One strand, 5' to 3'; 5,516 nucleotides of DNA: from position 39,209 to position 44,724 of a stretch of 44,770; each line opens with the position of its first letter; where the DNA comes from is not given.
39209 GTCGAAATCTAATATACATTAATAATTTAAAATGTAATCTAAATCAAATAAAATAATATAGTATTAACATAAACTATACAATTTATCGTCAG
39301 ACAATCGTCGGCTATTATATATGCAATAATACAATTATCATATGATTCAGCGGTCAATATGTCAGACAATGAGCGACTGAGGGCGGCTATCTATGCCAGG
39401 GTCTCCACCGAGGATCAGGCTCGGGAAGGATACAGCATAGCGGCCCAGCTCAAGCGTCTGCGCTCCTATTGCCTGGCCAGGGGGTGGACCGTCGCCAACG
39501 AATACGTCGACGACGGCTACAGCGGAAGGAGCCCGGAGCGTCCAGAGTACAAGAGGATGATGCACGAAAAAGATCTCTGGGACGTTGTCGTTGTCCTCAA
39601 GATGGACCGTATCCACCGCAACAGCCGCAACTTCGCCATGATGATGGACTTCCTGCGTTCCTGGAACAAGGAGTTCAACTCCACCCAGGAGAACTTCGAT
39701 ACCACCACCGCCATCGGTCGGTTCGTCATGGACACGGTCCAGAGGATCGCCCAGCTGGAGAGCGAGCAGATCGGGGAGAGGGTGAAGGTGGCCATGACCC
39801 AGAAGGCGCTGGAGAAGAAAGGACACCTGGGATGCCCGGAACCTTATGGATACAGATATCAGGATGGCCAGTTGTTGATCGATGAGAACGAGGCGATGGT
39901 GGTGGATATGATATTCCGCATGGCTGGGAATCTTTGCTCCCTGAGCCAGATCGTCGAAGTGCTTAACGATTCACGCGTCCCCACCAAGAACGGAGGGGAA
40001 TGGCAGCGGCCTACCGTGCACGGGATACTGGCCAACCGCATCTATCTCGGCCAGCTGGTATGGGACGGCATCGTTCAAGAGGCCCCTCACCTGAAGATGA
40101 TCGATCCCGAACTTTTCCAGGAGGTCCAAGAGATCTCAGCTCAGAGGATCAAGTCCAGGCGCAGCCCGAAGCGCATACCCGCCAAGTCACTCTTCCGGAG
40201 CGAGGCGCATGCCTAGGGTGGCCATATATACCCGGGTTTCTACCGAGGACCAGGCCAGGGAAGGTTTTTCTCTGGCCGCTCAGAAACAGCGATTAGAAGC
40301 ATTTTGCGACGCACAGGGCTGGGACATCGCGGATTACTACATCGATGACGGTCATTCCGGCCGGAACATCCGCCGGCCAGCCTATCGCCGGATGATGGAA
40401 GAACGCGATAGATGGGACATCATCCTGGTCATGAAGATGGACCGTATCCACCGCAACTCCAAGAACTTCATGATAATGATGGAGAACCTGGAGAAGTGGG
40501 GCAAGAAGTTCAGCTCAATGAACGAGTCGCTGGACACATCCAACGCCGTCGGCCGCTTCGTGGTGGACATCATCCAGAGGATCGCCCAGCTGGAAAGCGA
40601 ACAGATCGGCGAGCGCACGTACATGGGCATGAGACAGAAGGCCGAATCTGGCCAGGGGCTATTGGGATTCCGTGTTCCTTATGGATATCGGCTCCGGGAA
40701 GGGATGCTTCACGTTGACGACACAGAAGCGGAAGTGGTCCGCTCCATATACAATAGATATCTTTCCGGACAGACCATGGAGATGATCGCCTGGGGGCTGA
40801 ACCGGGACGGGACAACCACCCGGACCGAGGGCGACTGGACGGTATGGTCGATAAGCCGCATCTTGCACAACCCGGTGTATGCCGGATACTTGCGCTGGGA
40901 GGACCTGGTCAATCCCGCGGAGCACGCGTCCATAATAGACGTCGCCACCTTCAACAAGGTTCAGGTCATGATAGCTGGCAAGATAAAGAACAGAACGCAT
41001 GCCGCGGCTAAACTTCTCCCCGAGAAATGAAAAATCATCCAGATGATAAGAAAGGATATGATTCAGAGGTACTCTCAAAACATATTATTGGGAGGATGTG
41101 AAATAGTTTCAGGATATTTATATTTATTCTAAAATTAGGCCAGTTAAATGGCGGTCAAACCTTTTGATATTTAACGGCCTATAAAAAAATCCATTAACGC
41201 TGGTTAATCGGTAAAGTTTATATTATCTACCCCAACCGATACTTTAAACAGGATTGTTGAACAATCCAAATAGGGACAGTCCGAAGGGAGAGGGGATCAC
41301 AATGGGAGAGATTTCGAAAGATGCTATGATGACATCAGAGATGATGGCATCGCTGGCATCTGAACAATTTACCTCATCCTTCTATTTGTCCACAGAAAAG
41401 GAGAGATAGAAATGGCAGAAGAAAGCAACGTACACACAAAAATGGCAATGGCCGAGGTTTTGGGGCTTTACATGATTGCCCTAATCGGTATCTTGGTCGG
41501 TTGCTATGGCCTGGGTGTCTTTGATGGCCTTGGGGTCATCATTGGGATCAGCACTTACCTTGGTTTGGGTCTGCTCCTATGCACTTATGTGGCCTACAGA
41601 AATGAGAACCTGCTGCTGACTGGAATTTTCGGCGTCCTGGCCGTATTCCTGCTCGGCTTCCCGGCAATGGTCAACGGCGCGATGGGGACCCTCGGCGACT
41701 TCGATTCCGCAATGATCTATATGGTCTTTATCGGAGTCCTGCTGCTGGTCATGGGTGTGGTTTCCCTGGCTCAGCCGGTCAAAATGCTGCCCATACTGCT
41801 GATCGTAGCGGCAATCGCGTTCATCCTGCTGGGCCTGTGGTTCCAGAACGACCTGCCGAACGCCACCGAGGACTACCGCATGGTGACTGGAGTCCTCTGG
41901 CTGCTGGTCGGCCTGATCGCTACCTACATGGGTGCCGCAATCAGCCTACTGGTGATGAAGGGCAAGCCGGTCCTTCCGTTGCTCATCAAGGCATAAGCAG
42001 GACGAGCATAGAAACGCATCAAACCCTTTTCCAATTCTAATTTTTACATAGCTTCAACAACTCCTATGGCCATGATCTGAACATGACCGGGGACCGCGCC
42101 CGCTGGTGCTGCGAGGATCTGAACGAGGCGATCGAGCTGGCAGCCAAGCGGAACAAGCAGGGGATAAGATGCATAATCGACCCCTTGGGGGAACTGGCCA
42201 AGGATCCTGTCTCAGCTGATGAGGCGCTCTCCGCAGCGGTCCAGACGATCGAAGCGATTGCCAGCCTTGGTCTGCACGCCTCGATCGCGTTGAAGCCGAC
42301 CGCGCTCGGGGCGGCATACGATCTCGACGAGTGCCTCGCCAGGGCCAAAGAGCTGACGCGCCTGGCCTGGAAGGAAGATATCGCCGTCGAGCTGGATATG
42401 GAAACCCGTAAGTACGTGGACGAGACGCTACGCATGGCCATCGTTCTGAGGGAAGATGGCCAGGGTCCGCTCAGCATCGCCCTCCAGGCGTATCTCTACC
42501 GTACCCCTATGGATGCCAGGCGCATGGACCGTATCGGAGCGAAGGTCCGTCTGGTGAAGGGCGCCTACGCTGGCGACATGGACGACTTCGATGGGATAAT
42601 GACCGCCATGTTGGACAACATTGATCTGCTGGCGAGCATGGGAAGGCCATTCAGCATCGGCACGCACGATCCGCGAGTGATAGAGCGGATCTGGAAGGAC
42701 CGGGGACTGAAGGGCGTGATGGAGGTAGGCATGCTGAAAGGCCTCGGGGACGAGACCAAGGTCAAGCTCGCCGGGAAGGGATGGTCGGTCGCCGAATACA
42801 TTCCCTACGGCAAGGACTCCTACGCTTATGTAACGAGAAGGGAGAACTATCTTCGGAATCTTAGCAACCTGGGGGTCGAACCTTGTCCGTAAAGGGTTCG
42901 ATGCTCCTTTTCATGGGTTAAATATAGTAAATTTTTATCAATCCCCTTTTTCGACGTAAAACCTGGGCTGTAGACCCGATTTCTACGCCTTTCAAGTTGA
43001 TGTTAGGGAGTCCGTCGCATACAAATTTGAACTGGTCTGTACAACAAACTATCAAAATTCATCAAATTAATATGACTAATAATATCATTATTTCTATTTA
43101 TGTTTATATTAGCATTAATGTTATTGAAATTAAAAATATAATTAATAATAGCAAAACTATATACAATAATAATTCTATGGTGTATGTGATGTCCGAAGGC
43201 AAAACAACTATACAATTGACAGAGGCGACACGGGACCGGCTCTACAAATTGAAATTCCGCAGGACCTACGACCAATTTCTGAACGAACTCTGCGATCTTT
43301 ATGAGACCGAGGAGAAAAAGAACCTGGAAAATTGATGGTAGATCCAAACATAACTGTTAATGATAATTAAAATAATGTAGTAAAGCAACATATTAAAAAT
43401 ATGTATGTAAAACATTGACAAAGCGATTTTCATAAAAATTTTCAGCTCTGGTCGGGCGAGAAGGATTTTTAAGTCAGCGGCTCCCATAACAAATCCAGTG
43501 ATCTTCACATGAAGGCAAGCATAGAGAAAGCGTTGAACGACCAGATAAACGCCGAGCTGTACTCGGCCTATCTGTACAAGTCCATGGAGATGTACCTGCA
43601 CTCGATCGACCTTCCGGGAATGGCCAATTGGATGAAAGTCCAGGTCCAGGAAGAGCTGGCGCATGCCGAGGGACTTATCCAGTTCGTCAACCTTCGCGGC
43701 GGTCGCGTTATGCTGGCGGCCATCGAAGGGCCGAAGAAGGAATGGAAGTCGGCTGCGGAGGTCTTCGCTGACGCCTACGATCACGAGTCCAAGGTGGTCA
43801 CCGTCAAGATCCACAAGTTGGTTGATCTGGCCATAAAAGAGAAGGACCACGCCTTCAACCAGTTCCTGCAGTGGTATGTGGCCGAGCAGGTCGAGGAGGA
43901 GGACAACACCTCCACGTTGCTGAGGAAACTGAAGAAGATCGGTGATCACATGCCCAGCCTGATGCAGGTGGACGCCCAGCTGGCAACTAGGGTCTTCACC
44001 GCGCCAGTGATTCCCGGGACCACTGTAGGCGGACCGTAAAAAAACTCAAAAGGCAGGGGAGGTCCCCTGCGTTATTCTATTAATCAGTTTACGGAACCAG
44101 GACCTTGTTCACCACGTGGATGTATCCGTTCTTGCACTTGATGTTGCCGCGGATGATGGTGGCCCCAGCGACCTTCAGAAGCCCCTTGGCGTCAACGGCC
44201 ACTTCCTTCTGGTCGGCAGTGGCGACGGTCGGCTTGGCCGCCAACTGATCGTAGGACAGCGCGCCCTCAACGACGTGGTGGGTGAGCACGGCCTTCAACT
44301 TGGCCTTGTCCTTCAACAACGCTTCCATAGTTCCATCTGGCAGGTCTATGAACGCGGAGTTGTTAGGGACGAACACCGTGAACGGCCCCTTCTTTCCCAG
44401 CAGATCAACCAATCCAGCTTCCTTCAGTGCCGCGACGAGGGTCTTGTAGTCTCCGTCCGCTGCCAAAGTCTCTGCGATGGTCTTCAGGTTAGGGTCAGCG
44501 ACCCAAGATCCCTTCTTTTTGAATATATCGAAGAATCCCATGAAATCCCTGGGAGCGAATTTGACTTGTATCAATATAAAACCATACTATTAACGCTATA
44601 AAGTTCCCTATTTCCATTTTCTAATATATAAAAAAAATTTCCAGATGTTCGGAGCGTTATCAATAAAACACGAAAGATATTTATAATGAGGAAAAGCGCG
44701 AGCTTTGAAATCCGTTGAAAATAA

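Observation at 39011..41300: Translationally coupled pair of short two-domain serine recombinases, bracketed by a 15-nt direct repeat and extreme AT-rich DNA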

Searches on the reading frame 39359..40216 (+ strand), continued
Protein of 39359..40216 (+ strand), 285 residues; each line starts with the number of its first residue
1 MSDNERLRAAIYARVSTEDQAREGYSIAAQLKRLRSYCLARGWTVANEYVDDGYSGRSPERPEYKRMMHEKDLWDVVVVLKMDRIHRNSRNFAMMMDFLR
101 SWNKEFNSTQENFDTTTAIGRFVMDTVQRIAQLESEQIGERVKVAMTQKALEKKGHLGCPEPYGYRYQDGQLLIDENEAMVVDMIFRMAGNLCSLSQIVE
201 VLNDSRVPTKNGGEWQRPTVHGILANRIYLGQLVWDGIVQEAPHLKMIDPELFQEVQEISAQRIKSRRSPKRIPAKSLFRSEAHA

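Call 91: search_dna_similar(query=window:39359-40213:+, collection=plasmids, mode=protein, max_rows=12)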
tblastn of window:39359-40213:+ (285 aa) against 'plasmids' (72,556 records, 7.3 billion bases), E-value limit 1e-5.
Records with a match: 4467; places in all: 5055; records where one place covers at least 80% of the query: 300.
Best place of each record, by identity: <60% 4467.
By first word of the organism name: Klebsiella 496; Escherichia 494; Enterobacter 367; Bacillus 268; Xanthomonas 185; Enterococcus 171; Agrobacterium 135; Rhizobium 128; Citrobacter 115; Pseudomonas 101; and 325 more.
By predicted mobility (MOB-suite, as given by PLSDB): non-mobilizable 1866; conjugative 1800; mobilizable 801.
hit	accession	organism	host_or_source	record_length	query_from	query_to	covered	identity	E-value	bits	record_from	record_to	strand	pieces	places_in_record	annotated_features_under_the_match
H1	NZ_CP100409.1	Haloarcula marina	cell culture,sediment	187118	1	267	94%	35.9%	2e-34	139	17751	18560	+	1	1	recombinase family protein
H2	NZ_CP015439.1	Anoxybacillus amylolyticus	Microbial isolate,soil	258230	6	268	92%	35.3%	1e-46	174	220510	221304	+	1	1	recombinase family protein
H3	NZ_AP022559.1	Geobacillus subterraneus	-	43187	7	263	90%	36.2%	7e-46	172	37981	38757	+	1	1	recombinase family protein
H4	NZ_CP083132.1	Bacillus thuringiensis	whole organism,Biopesticide Novodor 3FC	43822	6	263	91%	35.2%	4e-40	155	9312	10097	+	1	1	recombinase family protein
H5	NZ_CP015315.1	Bacillus thuringiensis serovar morrisoni str. 4AA1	Tribolium castaneum,whole organism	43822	6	263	91%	35.2%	4e-40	155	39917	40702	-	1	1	recombinase family protein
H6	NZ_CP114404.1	Bacillus thuringiensis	liquid culture,Bacillus thuringiensis ...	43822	6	263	91%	35.2%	4e-40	155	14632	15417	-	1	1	recombinase family protein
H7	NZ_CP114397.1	Bacillus thuringiensis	liquid culture,Bacillus thuringiensis ...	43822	6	263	91%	35.2%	4e-40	155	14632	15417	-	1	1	recombinase family protein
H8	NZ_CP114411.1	Bacillus thuringiensis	liquid culture,Bacillus thuringiensis ...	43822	6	263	91%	35.2%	4e-40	155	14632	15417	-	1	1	recombinase family protein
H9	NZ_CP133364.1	Bacillus thuringiensis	Tenebrio molitor,liquid culture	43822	6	263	91%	35.2%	4e-40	155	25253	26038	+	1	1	recombinase family protein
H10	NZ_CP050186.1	Bacillus thuringiensis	cell culture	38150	6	263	91%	35.2%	5e-40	155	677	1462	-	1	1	recombinase family protein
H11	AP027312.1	Sphingobium sp. TomMM7A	-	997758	1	268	94%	33.7%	5e-32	131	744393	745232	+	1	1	hypothetical protein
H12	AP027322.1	Sphingobium sp. TomTYG43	-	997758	1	268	94%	33.7%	5e-32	131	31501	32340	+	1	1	hypothetical protein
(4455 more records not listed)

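Call 92: search_dna_similar(query=window:39359-40213:+, collection=phages, mode=protein, max_rows=12)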
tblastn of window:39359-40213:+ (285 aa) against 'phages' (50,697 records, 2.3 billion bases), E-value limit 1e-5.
Records with a match: 1283; places in all: 1338; records where one place covers at least 80% of the query: 646.
Best place of each record, by identity: <60% 1283.
By first word of the organism name: Mycobacterium 389; Streptococcus 110; Ralstonia 98; Staphylococcus 96; Bacteriophage 89; Bacillus 68; Escherichia 45; Streptomyces 36; Gordonia 31; Arthrobacter 25; and 83 more.
By host as written in the record: Mycobacterium smegmatis mc2 155 266; - 162; Ralstonia solanacearum 69; Mycobacterium smegmatis mc#155 48; Staphylococcus aureus 34; Mycobacterium smegmatis mc2155 29; Gordonia terrae 3612 24; Escherichia coli 18; and 346 more.
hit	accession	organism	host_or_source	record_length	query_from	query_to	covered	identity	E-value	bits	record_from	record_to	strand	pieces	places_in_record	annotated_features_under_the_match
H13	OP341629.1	Geobacillus phage vB_GthS_PK5.2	Geobacillus thermodenitrificans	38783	7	279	96%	37.1%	2e-46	172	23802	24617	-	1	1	site-specific recombinase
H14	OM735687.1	Stenotrophomonas phage vB_SmeS_BUCT702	Stenotrophomonas maltophilia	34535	7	279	96%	36.7%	5e-47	173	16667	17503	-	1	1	recombinase family protein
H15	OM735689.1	Stenotrophomonas phage vB_SmeS_BUCT704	Stenotrophomonas maltophilia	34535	7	279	96%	36.7%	5e-47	173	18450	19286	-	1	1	recombinase family protein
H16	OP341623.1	Parageobacillus phage vB_PtoS_NIIg3.2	Parageobacillus toebii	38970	1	279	98%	35.6%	3e-48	177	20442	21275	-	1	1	site-specific recombinase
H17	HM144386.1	Brochothrix phage BL3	Brochothrix thermosphacta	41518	6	268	92%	36.4%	5e-42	159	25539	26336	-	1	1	gp29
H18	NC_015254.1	Brochothrix phage BL3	Brochothrix thermosphacta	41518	6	268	92%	36.4%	5e-42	159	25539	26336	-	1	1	integrase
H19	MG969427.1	Anoxybacillus phage A403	Anoxybacillus caldiproteolyticus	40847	5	263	91%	36.7%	8e-47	173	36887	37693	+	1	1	site-specific recombinase for integration and excision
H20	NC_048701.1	Anoxybacillus phage A403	Anoxybacillus caldiproteolyticus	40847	5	263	91%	36.7%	8e-47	173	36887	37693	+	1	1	integrase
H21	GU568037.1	Deep-sea thermophilic phage D6E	-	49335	7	279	96%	34.6%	5e-43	162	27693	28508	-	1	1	recombinase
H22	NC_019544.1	Deep-sea thermophilic phage D6E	-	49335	7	279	96%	34.6%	5e-43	162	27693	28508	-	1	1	integrase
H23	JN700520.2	Staphylococcus phage StB12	Staphylococcus hominis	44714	2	281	98%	33.6%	1e-39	152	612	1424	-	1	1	integrase/serine site-specific recombinase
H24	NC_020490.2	Staphylococcus phage StB12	Staphylococcus hominis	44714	2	281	98%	33.6%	1e-39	152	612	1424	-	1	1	integrase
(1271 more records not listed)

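Call 94: search_protein_families(library=ncbifam, proteins=[L035:5369-5803:-], max_evalue=0.001)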
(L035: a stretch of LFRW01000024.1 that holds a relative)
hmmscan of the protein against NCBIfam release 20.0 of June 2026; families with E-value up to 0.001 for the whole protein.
L035:5369-5803:- (144 aa): 15 families
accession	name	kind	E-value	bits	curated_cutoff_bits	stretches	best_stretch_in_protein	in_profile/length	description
NF012035.0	PRK15491.1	equivalog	1.1e-19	71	362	1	38-142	50-154/374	replication factor A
NF009032.0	PRK12366.1-3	equivalog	2.1e-17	62.6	773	1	11-143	367-495/651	replication factor A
NF009034.0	PRK12366.1-5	equivalog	4.6e-16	58.3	789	1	41-142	389-487/642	replication factor A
NF005551.0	PRK07211.1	equivalog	7.1e-16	58.6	575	1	56-142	173-257/485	single-stranded DNA binding protein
NF009030.0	PRK12366.1-1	equivalog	2.4e-15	56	1147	1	44-106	293-355/796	replication factor A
NF011288.0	PRK14699.1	equivalog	5.2e-15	55.3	544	1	35-130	155-250/484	replication factor A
NF009031.0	PRK12366.1-2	equivalog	4.5e-12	45.3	767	1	15-142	33-161/647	replication factor A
NF005049.0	PRK06461.1-3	equivalog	2.2e-11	44.1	188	1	42-139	1-94/144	single-stranded DNA-binding protein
NF006255.0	PRK08402.1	equivalog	8.8e-11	41.3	442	1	36-131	56-148/355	replication factor A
NF005051.0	PRK06461.1-5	equivalog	3.3e-06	27.2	235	1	52-138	10-90/146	single-stranded DNA-binding protein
NF009033.0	PRK12366.1-4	equivalog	1.1e-05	24.1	701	1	8-113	19-122/578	replication factor A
NF005554.0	PRK07218.1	equivalog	3.2e-05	23.1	447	1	31-129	44-134/423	Single-stranded DNA binding protein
NF005050.0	PRK06461.1-4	equivalog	4.1e-05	23.7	176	1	43-142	3-97/151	single-stranded DNA-binding protein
TIGR00617.1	rpa1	subfamily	0.00011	20.9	334.2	1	42-103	298-361/608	replication factor-a protein 1 (rpa1)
NF005048.0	PRK06461.1-1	equivalog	0.0008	19.8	230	0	54-130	12-82/148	single-stranded DNA-binding protein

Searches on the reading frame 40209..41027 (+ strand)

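Call 4: search_protein_families(library=pfam, proteins=[window:40209-41027:+], max_evalue=1)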
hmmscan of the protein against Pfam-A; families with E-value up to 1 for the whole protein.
window:40209-41027:+ (273 aa): 3 families
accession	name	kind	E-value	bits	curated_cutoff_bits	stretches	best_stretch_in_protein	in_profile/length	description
PF00239.26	Resolvase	-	8e-36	123.7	23.3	1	4-149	1-144/145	Resolvase, N terminal domain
PF07508.19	Recombinase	-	2e-18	67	21.1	1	172-256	2-100/102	Recombinase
PF03723.20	Hemocyanin_C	-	0.041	13.7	26.4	1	51-110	91-150/249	Hemocyanin, ig-like domain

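Call 5: search_protein_families(library=ncbifam, proteins=[window:40209-41027:+], max_evalue=0.1)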
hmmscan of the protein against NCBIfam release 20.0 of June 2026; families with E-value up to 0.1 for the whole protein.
window:40209-41027:+ (273 aa): 7 families
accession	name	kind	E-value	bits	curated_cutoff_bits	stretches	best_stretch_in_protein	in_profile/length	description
NF047343.1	SCCmet_CcrB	equivalog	6.2e-41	140.6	900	1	3-230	8-238/542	cassette chromosome recombinase CcrB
NF047347.1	SCCmet_CcrC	equivalog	2.1e-36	125.6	900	1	3-236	4-246/558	cassette chromosome recombinase CcrC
NF047344.1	SCCmet_CcrA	equivalog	3.7e-35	121.9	700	1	3-269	3-262/442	cassette chromosome recombinase CcrA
NF041201.1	recomb_XisF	equivalog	2.6e-23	82.7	375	1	7-265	4-285/465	fdxN element excision recombinase XisF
NF033518.0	transpos_IS607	equivalog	2.3e-09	37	110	1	3-104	55-152/187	IS607 family transposase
NF049883.1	resolv_YneB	equivalog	1.2e-08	34.6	175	1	4-146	2-144/211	YneB family resolvase-like protein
NF009949.0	PRK13413.1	equivalog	2.7e-05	24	272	1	6-150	4-144/203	master DNA invertase Mpi family serine-type recombinase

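Call 75: search_protein_families(library=padloc, proteins=[window:40209-41027:+], max_evalue=0.001)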
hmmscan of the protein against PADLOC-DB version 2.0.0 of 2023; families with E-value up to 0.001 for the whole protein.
window:40209-41027:+ (273 aa): 0 families

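Call 76: search_protein_families(library=phrogs, proteins=[window:40209-41027:+], max_evalue=0.00001)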
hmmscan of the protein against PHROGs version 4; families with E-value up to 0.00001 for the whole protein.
window:40209-41027:+ (273 aa): 4 families
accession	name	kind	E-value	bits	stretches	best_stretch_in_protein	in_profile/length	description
phrog_95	-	integration and excision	7.3e-86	290.2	1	1-263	87-363/651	integrase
phrog_125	-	DNA, RNA and nucleotide metabolism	3.8e-36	125.9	1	2-228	20-209/254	DNA invertase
phrog_7701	-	DNA, RNA and nucleotide metabolism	5.4e-10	40.7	1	155-262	3-92/137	DNA invertase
phrog_6620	-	integration and excision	5.4e-09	36.9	1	4-128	58-175/201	transposase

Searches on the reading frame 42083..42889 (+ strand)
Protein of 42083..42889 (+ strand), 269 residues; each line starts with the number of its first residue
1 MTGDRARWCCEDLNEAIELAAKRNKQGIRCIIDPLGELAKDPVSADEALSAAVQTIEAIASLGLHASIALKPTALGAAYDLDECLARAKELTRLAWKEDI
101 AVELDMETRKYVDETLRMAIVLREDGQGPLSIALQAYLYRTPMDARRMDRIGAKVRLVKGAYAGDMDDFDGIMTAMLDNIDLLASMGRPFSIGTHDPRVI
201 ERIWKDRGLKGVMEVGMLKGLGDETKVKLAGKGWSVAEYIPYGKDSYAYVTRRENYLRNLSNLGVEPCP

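Call 18: search_protein_families(library=pfam, proteins=[window:42083-42889:+], max_evalue=0.01)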
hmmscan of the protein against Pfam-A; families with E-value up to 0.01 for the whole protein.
window:42083-42889:+ (269 aa): 1 family
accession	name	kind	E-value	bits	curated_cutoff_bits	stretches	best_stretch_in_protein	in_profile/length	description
PF01619.24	Pro_dh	-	1.3e-20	74.5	27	2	18-163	3-153/278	Proline dehydrogenase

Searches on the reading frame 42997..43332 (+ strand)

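Call 59: search_protein_families(library=pfam, proteins=[window:42997-43332:+], max_evalue=0.001)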
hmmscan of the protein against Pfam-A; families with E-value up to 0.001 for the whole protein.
window:42997-43332:+ (112 aa): 1 family
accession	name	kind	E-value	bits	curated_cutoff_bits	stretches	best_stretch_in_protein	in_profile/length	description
PF24434.1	DUF7557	-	3.5e-07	30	25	1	70-106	2-39/45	Family of unknown function (DUF7557)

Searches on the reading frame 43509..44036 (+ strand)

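Call 59: search_protein_families(library=pfam, proteins=[window:43509-44036:+], max_evalue=0.001)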
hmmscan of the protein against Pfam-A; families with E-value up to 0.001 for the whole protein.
window:43509-44036:+ (176 aa): 1 family
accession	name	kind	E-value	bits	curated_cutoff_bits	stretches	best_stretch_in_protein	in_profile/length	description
PF00210.30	Ferritin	-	1.5e-40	138.8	24.5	1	7-144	2-142/142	Ferritin-like domain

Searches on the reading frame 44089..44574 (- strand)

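Call 59: search_protein_families(library=pfam, proteins=[window:44089-44574:-], max_evalue=0.001)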
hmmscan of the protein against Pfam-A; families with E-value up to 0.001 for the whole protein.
window:44089-44574:- (161 aa): 1 family
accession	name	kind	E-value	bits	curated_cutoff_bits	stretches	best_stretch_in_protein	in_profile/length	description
PF02469.27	Fasciclin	-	2.5e-33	115.3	22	1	42-161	2-123/123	Fasciclin domain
